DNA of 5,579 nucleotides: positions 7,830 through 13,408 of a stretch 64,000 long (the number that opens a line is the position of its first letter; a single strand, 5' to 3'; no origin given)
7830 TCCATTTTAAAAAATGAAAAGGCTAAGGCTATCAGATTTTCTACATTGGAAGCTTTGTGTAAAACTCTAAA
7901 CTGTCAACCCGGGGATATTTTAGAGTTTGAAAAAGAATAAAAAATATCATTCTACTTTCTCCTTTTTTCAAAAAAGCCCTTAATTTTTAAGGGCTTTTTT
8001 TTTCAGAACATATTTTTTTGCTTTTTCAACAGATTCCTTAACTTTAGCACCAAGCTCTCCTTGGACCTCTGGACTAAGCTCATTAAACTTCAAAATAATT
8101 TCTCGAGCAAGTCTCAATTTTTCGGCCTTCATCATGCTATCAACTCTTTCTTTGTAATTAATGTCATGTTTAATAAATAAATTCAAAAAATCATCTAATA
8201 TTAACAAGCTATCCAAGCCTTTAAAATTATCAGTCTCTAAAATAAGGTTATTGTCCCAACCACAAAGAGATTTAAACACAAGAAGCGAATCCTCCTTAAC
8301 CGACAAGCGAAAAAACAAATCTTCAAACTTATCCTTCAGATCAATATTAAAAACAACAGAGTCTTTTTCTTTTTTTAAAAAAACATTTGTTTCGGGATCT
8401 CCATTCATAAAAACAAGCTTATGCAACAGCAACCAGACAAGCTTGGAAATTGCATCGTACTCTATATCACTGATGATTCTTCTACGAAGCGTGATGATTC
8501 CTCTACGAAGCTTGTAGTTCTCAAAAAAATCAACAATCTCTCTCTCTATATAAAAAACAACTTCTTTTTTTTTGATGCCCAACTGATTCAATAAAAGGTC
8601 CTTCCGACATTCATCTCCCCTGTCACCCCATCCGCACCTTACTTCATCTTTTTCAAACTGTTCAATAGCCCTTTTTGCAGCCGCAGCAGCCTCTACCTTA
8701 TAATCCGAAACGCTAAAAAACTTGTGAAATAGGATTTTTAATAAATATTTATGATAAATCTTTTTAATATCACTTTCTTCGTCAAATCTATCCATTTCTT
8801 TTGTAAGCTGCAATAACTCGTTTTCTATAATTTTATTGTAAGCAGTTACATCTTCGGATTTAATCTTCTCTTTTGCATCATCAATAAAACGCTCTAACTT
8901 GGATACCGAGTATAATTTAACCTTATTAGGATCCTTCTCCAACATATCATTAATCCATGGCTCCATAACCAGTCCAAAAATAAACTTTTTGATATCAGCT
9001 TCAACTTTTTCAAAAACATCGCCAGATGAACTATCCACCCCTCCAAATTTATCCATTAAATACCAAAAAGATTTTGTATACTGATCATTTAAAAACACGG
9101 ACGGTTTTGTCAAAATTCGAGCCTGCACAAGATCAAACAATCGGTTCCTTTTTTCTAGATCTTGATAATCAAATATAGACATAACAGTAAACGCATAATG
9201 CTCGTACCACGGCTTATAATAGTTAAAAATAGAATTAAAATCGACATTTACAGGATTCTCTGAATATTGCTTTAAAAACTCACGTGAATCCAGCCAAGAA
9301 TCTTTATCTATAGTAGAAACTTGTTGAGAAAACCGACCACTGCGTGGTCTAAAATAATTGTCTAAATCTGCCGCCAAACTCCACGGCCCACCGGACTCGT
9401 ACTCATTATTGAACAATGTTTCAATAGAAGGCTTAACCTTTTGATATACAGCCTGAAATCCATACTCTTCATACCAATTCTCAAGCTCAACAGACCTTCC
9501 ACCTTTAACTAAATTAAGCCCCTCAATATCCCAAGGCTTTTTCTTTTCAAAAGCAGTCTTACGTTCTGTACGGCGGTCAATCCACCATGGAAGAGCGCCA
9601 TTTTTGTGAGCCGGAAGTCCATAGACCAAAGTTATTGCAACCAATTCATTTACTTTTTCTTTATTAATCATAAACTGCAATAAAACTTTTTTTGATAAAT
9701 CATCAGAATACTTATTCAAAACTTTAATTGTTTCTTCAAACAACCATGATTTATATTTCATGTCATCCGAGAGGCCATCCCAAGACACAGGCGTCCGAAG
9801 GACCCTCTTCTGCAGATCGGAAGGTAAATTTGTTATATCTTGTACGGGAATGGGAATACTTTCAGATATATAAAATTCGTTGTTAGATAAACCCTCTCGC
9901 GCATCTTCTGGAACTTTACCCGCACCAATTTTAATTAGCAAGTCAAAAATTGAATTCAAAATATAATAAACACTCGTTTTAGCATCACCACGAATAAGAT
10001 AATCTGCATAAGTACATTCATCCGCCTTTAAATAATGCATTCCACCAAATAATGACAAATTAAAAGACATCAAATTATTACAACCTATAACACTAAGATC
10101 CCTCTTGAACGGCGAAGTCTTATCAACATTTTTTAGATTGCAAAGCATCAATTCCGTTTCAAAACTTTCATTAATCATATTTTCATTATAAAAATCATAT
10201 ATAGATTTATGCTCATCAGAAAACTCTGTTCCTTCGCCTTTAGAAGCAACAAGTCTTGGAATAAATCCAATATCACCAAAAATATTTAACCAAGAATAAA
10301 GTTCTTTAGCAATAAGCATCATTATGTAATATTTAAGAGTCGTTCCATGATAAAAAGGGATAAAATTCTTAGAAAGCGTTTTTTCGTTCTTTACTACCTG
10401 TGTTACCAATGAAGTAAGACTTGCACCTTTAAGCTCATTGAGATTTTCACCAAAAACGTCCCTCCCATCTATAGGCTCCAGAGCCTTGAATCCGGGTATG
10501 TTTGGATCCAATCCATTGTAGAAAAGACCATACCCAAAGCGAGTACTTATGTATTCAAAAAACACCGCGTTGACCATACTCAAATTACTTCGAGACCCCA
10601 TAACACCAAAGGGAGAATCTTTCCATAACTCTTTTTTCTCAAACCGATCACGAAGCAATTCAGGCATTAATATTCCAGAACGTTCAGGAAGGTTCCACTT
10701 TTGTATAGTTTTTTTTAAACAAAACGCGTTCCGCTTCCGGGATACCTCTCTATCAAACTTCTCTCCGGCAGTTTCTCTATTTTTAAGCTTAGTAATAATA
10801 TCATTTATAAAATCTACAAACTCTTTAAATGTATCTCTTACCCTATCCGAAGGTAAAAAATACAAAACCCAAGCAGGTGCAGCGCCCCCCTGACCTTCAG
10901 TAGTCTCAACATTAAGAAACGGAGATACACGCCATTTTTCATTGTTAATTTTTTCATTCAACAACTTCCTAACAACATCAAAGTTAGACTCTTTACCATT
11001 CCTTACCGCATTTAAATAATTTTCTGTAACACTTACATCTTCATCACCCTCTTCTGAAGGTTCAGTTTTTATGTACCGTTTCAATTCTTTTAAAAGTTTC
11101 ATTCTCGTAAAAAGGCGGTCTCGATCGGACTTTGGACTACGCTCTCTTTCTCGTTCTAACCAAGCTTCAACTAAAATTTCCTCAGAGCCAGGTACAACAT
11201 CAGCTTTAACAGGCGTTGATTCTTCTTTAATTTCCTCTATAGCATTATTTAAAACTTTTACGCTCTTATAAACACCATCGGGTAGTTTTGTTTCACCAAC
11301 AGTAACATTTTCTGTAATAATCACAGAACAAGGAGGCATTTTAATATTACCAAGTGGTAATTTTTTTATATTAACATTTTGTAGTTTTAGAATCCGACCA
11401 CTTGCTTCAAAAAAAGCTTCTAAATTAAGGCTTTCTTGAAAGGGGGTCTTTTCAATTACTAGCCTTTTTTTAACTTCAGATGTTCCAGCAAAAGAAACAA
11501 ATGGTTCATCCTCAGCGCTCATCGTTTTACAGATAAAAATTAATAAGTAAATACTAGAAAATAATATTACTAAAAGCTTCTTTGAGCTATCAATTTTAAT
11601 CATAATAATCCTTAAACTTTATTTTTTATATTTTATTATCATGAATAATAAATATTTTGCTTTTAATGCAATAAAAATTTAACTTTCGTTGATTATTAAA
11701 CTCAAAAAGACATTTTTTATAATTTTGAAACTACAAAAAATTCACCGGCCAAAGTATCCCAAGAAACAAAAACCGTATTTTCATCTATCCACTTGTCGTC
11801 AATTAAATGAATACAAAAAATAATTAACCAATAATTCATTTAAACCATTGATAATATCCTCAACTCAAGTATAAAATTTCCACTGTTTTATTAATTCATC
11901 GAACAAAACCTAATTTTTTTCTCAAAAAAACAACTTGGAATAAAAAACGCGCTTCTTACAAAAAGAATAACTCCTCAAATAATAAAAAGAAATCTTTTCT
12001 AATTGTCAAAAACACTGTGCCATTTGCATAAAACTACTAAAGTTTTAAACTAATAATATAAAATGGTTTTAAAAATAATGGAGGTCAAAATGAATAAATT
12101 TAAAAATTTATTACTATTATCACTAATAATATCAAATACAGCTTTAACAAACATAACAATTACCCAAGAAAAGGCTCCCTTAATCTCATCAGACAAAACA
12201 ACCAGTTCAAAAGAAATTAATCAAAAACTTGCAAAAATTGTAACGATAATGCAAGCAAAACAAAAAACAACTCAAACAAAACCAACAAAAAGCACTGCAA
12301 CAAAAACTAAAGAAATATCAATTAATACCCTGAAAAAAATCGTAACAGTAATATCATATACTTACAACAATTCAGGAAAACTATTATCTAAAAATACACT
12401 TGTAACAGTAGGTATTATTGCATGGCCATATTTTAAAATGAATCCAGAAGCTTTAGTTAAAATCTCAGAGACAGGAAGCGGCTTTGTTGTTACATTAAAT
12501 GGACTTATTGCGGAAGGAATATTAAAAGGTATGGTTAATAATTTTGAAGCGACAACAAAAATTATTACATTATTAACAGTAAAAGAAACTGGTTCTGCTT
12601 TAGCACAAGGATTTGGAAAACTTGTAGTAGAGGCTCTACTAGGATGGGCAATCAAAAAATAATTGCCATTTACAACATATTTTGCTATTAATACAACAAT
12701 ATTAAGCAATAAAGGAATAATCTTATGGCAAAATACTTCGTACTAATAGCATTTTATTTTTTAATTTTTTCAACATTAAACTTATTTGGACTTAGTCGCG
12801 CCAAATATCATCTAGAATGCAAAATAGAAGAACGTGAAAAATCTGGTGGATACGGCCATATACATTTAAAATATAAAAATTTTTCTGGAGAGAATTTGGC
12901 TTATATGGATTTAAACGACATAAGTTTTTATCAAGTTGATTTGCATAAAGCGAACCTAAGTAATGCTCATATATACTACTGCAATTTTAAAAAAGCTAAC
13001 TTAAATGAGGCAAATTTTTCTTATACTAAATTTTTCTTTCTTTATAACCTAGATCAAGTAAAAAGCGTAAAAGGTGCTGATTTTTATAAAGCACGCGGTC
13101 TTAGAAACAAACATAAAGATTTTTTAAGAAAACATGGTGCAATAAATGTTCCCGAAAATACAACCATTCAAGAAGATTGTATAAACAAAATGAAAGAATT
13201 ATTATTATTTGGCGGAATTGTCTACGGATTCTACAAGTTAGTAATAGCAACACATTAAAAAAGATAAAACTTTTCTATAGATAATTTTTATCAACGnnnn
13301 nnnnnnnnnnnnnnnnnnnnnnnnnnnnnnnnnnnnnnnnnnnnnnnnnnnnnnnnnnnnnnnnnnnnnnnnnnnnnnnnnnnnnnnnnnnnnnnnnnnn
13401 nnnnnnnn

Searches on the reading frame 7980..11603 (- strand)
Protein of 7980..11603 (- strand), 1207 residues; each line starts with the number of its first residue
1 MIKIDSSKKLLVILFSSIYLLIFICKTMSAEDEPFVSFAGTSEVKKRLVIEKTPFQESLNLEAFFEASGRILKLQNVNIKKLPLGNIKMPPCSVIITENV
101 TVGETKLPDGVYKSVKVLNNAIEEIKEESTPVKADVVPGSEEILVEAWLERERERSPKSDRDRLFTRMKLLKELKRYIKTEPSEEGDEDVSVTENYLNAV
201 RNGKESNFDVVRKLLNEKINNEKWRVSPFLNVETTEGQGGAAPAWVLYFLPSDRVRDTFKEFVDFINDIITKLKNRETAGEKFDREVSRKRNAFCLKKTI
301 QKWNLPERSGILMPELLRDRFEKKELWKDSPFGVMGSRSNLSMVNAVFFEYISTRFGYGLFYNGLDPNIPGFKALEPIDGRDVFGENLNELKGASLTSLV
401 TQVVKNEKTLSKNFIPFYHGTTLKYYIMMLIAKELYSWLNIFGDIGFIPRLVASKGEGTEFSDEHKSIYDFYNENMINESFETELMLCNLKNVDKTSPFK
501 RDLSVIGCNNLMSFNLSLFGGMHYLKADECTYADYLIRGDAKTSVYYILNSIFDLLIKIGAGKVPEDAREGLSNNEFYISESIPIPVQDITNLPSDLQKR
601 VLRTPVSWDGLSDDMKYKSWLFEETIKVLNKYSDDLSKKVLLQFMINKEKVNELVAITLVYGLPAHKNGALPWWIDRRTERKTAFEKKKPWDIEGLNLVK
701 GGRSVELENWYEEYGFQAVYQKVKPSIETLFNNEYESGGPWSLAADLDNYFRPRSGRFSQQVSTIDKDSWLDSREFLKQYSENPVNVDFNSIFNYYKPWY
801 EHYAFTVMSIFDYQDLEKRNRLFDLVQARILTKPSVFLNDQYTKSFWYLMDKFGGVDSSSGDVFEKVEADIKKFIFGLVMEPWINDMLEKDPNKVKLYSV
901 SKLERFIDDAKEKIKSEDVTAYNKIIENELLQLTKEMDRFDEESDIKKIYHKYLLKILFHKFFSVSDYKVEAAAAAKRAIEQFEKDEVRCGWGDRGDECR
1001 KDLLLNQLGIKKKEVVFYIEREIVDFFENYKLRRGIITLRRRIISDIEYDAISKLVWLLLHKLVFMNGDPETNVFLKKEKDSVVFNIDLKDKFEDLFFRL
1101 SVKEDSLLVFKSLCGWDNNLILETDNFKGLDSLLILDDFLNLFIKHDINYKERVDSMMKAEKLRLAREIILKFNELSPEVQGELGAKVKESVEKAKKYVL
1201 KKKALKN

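Call 3: search_protein_families(library=pfam, proteins=[window:7980-11603:-], max_evalue=1)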
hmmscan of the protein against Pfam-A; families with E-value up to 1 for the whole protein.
window:7980-11603:- (1207 aa): 1 family
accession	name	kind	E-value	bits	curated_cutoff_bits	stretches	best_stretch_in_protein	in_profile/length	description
PF10754.15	DUF2569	-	0.21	12.4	26.5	1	241-259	124-142/143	Protein of unknown function (DUF2569)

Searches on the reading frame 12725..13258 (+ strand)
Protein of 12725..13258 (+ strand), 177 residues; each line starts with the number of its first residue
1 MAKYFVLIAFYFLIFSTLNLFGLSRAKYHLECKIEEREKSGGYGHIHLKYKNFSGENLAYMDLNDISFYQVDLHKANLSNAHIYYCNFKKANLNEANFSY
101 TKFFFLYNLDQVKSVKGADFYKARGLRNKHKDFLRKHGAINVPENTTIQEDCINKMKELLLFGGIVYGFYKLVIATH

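Call 3: search_protein_families(library=pfam, proteins=[window:12725-13258:+], max_evalue=1)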
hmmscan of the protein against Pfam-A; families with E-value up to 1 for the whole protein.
window:12725-13258:+ (177 aa): 4 families
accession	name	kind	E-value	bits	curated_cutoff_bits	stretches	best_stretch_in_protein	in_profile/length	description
PF00805.28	Pentapeptide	-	1.6e-09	37.6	20.2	2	72-103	2-33/40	Pentapeptide repeats (8 copies)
PF13599.13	Pentapeptide_4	-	4.6e-06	27.1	38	1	52-101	12-61/78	Pentapeptide repeat region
PF13576.12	Pentapeptide_3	-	0.021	15.5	27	1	71-101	4-36/48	Pentapeptide repeats (9 copies)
PF21354.3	STAT_linker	-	0.048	14.5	27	1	46-100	21-74/78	Signal transducer and activator of transcription, linker domain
